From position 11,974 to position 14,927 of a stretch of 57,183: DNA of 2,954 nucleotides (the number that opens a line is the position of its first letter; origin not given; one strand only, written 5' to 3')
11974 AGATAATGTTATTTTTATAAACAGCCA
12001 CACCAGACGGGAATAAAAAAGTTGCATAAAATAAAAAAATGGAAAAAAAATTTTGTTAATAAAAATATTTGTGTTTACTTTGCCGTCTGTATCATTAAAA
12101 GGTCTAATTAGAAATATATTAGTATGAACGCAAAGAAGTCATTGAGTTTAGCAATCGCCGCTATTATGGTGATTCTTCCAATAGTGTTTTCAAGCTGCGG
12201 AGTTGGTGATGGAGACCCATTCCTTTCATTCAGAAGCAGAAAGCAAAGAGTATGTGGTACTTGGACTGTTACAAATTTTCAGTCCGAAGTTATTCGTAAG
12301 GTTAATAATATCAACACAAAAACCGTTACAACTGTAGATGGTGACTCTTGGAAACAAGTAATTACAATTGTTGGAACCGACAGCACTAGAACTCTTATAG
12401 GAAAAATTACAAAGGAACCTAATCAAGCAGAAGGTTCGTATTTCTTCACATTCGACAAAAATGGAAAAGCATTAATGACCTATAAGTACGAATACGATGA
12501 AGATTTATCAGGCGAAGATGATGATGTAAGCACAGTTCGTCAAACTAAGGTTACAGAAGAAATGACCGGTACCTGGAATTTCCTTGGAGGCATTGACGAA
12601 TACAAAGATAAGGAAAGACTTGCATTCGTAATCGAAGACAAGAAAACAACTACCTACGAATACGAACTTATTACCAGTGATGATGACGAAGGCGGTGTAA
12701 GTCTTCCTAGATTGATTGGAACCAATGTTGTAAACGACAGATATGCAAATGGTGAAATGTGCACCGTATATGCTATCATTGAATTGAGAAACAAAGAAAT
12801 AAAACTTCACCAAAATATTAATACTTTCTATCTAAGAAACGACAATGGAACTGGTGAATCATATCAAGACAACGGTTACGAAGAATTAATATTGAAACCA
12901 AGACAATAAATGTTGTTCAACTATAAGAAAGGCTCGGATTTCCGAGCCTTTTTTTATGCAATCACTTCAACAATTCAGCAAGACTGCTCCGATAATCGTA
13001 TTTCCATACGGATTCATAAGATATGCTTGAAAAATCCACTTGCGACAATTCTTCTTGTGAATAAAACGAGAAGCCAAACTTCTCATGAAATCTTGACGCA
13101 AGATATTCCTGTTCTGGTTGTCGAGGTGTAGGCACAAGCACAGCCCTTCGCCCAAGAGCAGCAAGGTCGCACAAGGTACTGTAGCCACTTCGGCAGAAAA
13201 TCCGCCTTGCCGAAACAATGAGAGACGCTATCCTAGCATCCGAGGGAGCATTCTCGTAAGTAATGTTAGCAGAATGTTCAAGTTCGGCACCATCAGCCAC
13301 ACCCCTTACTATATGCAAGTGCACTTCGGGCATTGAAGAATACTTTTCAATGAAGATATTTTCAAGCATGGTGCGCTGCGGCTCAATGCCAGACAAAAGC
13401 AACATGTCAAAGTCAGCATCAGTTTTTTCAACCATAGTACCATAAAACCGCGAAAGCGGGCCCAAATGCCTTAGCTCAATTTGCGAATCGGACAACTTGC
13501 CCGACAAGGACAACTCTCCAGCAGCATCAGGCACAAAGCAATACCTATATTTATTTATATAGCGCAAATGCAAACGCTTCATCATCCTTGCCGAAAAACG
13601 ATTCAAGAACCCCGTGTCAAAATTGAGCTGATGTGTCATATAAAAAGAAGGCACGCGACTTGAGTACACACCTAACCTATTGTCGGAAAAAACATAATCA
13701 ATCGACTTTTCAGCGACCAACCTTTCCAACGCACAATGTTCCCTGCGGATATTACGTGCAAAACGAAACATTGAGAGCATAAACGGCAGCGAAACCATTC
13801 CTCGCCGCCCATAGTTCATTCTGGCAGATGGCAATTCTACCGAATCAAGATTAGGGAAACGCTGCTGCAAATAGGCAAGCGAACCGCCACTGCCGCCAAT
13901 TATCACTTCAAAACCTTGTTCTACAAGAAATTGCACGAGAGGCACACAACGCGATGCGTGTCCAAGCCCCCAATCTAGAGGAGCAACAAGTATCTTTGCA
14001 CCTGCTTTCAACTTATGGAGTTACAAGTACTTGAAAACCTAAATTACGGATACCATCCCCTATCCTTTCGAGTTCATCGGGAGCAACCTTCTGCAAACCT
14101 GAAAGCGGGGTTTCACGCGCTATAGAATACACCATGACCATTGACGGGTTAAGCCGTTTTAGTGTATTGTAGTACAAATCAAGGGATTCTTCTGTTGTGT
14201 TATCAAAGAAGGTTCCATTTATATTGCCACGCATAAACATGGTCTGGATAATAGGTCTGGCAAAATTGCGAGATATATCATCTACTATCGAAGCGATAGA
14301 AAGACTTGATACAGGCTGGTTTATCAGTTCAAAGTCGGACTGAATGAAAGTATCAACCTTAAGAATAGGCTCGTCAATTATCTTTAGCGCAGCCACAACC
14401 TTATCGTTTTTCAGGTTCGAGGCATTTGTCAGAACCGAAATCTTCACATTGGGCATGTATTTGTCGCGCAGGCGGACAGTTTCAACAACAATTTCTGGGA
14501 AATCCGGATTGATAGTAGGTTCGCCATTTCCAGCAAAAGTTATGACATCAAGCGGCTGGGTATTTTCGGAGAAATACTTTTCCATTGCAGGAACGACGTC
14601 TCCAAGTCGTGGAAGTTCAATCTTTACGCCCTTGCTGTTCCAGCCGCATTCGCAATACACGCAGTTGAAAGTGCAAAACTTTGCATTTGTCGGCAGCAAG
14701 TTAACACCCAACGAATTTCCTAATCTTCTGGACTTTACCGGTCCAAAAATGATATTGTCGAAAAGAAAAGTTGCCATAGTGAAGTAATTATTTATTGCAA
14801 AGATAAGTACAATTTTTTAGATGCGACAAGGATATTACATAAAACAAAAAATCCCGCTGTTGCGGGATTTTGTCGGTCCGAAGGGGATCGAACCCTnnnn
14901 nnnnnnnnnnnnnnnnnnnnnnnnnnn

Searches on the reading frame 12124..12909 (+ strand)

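Call 11: search_protein_families(library=pfam, proteins=[window:12124-12909:+], max_evalue=0.1)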
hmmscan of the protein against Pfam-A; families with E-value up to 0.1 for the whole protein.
window:12124-12909:+ (261 aa): 1 family
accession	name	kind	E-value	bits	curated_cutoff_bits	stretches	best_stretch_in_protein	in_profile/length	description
PF20205.3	DUF6567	-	0.079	13.3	27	0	59-94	38-73/123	Family of unknown function (DUF6567)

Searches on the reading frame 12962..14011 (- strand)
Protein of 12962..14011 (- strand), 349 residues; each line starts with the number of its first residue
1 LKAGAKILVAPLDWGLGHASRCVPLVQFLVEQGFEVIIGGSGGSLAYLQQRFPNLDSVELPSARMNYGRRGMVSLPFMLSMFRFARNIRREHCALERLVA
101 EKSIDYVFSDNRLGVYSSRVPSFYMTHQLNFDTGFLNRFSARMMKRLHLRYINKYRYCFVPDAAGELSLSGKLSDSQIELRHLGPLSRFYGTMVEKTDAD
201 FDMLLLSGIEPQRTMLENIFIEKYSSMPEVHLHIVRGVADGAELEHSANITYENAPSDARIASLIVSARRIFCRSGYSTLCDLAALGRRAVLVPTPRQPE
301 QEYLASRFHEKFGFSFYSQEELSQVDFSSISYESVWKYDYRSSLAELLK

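Call 8: search_protein_families(library=pfam, proteins=[window:12962-14011:-], max_evalue=0.001)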
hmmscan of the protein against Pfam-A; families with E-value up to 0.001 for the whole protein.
window:12962-14011:- (349 aa): 2 families
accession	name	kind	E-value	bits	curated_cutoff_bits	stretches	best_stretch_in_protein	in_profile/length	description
PF04101.22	Glyco_tran_28_C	-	4e-08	33.9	22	1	248-323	52-129/166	Glycosyltransferase family 28 C-terminal domain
PF13528.12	Glyco_trans_1_3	-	2.1e-07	30.9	25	0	243-325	231-312/322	Glycosyl transferase family 1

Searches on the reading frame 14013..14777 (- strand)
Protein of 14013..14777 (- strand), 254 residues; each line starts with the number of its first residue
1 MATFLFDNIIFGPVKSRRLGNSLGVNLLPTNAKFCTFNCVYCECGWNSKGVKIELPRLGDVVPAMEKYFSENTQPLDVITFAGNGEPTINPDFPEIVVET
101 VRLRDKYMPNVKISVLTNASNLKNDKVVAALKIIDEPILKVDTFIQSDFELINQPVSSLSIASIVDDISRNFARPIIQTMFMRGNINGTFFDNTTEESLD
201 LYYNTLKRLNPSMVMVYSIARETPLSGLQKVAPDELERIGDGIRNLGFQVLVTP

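Call 8: search_protein_families(library=pfam, proteins=[window:14013-14777:-], max_evalue=0.001)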
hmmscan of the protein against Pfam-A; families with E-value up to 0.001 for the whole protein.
window:14013-14777:- (254 aa): 1 family
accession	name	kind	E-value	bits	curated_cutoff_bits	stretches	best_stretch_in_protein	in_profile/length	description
PF04055.27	Radical_SAM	-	5.7e-09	36.8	29.5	1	33-132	5-98/166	Radical SAM superfamily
